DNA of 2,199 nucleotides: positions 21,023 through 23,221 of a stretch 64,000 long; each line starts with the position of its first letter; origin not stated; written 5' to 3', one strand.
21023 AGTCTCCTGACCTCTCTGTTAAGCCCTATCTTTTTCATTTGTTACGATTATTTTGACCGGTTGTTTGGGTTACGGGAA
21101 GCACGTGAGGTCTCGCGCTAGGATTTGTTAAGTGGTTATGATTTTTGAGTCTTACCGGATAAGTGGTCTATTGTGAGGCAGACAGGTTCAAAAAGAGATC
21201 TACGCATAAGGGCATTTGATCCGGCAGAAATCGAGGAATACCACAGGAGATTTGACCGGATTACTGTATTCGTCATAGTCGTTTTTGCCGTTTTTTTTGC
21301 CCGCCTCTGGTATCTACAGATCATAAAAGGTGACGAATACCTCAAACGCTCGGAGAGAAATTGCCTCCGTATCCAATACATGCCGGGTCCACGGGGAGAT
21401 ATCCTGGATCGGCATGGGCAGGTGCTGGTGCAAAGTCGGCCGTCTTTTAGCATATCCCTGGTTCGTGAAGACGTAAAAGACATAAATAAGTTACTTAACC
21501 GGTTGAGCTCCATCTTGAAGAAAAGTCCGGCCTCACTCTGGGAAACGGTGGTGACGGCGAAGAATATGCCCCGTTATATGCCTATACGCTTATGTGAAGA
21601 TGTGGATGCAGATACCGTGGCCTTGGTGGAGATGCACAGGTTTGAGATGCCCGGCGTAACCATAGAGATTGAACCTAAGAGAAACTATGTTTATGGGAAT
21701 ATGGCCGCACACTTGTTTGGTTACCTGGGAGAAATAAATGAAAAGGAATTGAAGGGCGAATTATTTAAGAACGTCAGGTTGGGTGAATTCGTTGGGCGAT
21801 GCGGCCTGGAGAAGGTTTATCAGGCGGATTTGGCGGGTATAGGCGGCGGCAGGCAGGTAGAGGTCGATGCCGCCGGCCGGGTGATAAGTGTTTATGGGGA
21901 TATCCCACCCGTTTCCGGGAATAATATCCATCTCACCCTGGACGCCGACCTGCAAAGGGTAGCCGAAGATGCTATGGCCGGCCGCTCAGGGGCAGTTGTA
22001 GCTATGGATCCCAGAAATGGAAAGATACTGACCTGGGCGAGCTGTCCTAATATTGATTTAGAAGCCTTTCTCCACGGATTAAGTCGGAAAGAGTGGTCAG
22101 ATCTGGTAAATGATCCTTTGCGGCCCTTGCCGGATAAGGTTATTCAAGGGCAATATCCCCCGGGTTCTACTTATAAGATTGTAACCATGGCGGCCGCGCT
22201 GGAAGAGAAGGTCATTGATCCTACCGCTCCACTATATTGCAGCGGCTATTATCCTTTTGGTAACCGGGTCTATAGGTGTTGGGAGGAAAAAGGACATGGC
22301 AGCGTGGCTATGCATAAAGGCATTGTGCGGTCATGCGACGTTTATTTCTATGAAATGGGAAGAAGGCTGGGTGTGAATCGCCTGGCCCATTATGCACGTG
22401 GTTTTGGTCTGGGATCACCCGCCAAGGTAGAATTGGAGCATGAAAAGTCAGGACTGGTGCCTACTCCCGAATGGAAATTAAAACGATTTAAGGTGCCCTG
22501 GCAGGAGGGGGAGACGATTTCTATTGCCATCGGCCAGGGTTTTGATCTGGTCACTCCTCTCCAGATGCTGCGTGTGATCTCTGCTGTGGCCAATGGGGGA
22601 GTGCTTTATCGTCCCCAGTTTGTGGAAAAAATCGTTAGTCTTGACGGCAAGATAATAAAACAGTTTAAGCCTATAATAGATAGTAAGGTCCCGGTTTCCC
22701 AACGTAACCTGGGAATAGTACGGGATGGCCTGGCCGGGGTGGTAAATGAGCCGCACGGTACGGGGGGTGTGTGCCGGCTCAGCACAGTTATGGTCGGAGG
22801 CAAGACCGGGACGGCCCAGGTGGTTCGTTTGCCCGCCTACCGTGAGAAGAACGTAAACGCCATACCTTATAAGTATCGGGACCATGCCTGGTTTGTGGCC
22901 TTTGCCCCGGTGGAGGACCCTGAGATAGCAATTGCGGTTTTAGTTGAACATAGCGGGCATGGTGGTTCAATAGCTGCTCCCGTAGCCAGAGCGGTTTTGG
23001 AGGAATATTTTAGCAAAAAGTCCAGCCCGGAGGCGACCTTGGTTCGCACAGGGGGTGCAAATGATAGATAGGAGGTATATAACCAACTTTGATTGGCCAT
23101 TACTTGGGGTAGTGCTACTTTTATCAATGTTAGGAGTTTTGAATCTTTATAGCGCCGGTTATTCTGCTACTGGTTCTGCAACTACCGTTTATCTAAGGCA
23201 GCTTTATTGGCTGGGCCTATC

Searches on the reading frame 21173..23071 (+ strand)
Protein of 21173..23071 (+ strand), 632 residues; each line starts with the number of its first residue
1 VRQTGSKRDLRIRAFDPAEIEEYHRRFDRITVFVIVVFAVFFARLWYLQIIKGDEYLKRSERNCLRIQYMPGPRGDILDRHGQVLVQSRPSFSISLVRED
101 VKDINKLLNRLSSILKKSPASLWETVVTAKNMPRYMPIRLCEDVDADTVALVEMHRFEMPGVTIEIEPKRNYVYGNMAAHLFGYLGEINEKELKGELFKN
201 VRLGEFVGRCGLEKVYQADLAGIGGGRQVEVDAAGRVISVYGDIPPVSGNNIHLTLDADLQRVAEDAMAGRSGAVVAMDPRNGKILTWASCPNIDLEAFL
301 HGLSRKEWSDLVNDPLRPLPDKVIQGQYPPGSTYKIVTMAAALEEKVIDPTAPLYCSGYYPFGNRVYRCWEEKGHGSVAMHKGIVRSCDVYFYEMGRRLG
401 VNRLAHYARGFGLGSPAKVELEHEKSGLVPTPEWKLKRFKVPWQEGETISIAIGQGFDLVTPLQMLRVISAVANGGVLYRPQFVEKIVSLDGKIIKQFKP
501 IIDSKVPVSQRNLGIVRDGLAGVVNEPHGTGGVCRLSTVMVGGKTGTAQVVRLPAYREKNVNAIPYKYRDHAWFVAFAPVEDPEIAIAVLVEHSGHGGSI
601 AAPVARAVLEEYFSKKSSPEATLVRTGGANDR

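Call 83: search_protein_families(library=pfam, proteins=[window:21173-23071:+], max_evalue=0.00001)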
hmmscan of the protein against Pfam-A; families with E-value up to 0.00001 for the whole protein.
window:21173-23071:+ (632 aa): 2 families
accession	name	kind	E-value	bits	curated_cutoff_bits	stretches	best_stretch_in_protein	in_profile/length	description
PF00905.27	Transpeptidase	-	1.6e-66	225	22.1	1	273-610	1-299/299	Penicillin binding protein transpeptidase domain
PF03717.20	PBP_dimer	-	1.2e-43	150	24.4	1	71-239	3-177/180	Penicillin-binding Protein dimerisation domain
